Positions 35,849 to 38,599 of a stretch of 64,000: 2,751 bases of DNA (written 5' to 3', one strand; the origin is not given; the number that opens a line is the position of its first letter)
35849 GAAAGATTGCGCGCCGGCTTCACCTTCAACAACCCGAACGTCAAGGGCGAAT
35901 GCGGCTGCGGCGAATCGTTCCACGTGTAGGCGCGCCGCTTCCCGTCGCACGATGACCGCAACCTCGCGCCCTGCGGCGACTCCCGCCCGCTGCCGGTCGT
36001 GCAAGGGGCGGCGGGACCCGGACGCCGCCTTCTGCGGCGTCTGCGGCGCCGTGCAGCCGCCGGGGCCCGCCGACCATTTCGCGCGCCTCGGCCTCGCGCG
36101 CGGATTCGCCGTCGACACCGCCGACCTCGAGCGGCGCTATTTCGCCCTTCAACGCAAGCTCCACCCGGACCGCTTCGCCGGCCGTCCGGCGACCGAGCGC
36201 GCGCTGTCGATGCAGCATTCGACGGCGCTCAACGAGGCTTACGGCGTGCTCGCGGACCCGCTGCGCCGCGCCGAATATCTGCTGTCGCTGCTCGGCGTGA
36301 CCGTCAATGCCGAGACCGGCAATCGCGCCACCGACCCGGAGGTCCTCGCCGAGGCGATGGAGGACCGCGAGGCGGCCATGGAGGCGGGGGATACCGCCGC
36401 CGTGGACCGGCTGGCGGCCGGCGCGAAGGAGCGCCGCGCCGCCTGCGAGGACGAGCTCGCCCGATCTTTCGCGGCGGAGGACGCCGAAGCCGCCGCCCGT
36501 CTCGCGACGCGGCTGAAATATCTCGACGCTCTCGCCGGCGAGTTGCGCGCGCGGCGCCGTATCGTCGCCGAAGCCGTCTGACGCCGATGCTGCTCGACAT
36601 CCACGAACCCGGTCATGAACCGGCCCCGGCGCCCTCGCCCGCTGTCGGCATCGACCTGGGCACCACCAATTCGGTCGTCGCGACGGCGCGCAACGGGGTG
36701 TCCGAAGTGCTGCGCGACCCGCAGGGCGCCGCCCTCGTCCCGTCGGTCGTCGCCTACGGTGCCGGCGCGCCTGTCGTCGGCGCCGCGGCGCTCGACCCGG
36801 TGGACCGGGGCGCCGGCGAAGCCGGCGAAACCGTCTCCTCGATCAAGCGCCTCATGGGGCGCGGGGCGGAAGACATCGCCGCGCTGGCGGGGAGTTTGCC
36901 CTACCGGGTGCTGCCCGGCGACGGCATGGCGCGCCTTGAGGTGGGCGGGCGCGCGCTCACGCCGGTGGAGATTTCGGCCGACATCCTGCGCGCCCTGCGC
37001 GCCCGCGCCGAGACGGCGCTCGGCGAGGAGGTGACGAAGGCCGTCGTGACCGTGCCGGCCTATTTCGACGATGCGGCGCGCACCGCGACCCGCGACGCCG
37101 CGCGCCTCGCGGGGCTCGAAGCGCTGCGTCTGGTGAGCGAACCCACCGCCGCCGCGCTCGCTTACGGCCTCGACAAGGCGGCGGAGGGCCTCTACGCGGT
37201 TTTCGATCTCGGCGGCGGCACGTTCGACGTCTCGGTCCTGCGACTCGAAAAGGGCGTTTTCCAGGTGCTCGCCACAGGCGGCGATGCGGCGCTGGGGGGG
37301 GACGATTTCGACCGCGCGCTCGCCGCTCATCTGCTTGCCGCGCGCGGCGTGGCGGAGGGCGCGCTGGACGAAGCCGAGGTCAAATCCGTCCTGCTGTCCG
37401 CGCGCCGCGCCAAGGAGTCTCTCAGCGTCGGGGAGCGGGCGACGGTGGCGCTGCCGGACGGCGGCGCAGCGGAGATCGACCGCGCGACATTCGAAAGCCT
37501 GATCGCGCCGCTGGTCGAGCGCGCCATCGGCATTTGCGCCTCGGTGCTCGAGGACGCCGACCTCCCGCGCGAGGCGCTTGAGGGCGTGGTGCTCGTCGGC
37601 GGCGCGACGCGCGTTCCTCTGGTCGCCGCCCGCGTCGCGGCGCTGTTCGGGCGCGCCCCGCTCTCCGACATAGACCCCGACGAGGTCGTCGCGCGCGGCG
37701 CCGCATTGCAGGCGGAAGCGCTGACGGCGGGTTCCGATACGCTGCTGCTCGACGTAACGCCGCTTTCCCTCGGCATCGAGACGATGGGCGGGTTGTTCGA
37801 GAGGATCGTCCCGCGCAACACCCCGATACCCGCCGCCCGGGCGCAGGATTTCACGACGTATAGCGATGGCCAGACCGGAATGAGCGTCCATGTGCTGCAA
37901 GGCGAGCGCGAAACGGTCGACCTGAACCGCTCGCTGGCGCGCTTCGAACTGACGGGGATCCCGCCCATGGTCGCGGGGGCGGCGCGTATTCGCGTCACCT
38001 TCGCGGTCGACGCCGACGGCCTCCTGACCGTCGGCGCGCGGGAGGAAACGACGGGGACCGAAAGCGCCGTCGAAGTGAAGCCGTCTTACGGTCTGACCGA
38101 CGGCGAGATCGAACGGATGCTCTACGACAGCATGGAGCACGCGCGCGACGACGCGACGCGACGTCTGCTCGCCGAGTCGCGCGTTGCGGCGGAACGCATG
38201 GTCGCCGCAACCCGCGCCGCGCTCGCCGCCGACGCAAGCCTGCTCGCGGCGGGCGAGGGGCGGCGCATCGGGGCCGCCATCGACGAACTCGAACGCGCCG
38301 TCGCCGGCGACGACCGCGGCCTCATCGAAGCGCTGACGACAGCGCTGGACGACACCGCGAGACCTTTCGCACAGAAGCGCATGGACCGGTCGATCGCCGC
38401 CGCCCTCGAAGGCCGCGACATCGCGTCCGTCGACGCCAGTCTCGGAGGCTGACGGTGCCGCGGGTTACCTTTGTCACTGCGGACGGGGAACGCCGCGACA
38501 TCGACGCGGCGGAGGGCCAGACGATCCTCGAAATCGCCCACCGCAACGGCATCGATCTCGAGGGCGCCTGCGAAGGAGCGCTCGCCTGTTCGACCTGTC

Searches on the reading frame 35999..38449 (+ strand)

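Call 51: search_protein_families(library=pfam, proteins=[window:35999-38449:+], max_evalue=0.00001)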
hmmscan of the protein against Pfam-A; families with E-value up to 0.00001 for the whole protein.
window:35999-38449:+ (817 aa): 2 families
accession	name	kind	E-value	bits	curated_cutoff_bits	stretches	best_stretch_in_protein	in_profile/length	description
PF00012.26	HSP70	-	1.4e-169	565.6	20.6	1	215-795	1-598/599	Hsp70 protein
PF06723.19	MreB_Mbl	-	4.9e-15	55.6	27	1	323-574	71-321/327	MreB/Mbl protein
